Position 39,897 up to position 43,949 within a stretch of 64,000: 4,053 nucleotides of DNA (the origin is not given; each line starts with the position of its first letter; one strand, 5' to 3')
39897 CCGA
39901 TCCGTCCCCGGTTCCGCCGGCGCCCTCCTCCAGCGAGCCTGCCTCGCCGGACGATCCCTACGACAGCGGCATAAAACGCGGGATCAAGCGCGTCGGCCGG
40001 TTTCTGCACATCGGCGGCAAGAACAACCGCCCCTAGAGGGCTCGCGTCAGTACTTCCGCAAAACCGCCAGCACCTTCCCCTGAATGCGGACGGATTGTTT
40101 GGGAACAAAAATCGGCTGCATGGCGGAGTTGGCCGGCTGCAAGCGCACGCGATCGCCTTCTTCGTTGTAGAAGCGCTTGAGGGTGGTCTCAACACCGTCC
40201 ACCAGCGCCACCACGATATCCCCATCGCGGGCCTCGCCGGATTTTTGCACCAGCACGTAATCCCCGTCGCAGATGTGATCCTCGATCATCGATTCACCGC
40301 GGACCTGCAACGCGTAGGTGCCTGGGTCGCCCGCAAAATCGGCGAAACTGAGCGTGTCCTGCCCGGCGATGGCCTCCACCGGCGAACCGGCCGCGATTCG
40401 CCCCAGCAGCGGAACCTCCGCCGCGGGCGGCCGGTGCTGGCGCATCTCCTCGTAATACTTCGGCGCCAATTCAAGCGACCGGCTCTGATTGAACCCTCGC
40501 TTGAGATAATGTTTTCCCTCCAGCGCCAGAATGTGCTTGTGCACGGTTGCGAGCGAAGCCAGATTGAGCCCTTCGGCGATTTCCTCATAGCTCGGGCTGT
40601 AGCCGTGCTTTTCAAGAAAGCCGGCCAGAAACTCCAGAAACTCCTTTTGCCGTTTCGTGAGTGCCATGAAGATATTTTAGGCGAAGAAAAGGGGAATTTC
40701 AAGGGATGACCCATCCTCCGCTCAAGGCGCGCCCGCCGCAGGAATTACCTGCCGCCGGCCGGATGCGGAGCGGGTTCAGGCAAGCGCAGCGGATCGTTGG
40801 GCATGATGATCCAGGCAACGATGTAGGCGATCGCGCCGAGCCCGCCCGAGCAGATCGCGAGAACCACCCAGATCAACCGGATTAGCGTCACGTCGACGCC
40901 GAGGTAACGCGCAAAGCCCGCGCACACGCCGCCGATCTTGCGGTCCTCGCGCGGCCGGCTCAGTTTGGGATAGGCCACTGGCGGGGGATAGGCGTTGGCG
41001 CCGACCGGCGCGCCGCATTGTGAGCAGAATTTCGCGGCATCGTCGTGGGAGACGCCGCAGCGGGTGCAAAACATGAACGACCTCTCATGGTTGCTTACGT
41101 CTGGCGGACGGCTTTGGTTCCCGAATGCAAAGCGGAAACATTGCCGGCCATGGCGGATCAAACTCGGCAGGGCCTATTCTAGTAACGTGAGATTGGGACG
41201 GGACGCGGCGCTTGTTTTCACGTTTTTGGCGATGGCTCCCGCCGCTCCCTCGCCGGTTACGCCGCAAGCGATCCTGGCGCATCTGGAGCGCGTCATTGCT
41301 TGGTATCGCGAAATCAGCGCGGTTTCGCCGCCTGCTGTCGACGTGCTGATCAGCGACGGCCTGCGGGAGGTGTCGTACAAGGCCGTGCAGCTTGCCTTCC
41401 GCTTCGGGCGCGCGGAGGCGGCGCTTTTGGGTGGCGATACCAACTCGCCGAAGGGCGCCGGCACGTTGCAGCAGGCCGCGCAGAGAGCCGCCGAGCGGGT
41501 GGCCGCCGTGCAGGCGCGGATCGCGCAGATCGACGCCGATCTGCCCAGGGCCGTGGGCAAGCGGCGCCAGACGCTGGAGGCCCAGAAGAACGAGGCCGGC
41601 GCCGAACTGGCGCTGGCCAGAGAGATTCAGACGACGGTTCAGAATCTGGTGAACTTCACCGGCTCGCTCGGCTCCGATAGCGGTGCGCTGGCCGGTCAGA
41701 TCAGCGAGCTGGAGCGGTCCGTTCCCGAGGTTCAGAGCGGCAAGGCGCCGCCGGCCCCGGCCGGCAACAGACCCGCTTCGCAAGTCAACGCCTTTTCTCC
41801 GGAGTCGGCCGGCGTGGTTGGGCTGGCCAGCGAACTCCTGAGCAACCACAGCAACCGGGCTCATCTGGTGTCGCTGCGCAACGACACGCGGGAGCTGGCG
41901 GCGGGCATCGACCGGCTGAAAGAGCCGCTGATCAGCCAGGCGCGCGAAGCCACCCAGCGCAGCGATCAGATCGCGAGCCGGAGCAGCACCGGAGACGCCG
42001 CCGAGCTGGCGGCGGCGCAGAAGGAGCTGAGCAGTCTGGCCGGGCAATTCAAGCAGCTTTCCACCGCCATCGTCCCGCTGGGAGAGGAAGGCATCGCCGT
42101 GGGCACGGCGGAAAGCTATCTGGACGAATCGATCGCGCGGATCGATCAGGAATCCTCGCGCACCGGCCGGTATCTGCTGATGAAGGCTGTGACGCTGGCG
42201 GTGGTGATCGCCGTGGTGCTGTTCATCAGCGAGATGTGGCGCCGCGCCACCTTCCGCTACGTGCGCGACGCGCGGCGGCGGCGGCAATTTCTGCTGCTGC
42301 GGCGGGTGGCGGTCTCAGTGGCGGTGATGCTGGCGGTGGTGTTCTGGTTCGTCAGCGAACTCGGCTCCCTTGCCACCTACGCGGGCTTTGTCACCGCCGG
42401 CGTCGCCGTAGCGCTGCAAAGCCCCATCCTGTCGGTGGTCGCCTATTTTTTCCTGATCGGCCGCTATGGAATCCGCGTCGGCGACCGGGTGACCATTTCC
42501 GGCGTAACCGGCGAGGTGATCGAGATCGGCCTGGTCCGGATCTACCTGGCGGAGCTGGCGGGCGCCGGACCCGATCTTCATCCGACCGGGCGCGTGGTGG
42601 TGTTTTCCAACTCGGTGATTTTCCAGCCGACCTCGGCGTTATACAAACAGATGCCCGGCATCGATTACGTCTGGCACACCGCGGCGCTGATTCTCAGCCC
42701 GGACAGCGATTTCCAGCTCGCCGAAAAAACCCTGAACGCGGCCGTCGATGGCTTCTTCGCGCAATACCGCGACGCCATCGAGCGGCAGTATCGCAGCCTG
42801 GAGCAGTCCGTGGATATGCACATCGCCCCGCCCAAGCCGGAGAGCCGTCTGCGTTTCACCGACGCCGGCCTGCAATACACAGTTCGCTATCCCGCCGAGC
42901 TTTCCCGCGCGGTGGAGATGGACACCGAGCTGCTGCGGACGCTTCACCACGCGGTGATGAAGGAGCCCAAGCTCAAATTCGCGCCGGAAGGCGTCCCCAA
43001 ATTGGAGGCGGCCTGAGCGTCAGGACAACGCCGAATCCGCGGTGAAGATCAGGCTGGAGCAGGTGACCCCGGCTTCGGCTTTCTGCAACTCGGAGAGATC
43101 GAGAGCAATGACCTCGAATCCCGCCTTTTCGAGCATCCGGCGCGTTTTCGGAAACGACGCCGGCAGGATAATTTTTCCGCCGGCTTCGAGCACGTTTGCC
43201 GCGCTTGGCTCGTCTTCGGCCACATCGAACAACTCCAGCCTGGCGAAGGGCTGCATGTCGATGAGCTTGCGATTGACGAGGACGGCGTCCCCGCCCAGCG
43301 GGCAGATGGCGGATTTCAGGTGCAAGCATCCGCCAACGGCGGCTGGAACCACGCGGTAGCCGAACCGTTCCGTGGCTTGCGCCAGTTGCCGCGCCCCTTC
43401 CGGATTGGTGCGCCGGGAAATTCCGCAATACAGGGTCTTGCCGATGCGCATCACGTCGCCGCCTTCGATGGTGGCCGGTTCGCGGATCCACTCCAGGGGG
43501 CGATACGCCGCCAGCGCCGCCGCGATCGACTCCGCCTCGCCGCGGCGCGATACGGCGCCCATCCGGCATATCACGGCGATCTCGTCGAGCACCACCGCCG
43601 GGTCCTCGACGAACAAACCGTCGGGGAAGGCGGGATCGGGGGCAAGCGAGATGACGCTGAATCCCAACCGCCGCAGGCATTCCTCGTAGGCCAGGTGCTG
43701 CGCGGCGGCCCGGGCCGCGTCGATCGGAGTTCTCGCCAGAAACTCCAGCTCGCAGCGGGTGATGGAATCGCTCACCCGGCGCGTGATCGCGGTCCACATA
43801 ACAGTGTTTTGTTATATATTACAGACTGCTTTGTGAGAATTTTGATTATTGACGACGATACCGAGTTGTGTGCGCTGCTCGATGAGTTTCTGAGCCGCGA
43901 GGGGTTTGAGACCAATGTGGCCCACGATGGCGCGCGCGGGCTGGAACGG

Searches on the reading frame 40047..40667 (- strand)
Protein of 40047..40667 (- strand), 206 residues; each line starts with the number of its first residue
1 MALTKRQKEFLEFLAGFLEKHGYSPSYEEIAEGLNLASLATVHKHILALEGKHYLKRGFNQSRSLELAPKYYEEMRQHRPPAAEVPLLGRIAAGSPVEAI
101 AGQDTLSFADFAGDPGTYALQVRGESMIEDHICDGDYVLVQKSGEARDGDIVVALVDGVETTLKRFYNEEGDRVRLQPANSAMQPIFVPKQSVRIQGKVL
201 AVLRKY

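Call 3: search_protein_families(library=pfam, proteins=[window:40047-40667:-], max_evalue=0.01)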
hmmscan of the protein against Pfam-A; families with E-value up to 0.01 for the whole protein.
window:40047-40667:- (206 aa): 2 families
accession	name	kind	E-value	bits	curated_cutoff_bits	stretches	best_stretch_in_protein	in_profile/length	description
PF00717.28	Peptidase_S24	-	5.8e-31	107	23.3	1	86-199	1-115/116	Peptidase S24-like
PF01726.22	LexA_DNA_bind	-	3.6e-15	55.9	23.7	1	2-63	3-64/65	LexA DNA binding domain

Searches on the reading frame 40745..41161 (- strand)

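Call 44: search_protein_families(library=pfam, proteins=[window:40745-41161:-], max_evalue=0.001)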
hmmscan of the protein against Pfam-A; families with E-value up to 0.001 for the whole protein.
window:40745-41161:- (138 aa): 3 families
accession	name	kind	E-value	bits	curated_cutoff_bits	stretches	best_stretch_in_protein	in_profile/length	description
PF04024.17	PspC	-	3e-25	88.2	25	1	66-122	2-57/58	PspC domain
PF13240.11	Zn_Ribbon_1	-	4.8e-08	33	25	1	31-53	1-23/23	zinc-ribbon domain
PF12773.13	DZR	-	0.00026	21.5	27.3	1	32-53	1-34/45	Double zinc ribbon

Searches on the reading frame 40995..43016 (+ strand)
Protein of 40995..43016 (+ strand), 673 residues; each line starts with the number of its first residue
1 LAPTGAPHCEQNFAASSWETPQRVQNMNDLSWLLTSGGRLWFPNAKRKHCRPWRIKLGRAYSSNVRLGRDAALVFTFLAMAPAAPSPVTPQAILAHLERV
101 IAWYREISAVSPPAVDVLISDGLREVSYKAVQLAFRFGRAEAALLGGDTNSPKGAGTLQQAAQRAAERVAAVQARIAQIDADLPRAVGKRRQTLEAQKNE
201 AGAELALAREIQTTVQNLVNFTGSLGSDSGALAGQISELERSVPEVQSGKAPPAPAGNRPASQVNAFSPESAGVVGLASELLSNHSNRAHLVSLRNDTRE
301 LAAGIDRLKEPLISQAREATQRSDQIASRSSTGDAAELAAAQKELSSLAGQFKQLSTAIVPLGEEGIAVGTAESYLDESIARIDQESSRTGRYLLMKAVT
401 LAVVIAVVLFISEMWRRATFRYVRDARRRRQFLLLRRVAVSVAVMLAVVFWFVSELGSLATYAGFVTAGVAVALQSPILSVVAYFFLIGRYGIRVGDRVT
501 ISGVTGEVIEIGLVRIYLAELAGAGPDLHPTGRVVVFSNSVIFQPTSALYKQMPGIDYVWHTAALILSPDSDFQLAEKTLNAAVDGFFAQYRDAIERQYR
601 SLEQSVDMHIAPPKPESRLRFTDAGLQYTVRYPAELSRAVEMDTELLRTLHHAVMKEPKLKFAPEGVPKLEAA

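Call 44: search_protein_families(library=pfam, proteins=[window:40995-43016:+], max_evalue=0.001)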
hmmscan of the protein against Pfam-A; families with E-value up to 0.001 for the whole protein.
window:40995-43016:+ (673 aa): 1 family
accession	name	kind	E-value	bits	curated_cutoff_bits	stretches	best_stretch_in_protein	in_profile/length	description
PF00924.24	MS_channel_2nd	-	7.5e-05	23.2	20.2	1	478-517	3-42/68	Mechanosensitive ion channel, beta-domain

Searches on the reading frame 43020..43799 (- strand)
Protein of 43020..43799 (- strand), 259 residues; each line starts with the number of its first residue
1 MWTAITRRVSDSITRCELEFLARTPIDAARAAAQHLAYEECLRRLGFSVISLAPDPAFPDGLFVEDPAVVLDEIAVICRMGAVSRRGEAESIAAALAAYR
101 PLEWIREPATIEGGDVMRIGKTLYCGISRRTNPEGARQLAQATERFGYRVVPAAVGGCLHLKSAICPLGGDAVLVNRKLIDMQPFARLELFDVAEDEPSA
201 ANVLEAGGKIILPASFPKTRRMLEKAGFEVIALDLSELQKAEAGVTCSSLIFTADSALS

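Call 44: search_protein_families(library=pfam, proteins=[window:43020-43799:-], max_evalue=0.001)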
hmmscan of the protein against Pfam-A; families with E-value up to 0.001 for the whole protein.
window:43020-43799:- (259 aa): 2 families
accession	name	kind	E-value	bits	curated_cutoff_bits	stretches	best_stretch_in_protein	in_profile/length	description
PF02274.22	ADI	-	1.7e-09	37.7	22.8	1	60-143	123-219/377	Arginine deiminase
PF19420.4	DDAH_eukar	-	2e-06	27.7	23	1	28-161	25-178/291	N,N dimethylarginine dimethylhydrolase, eukaryotic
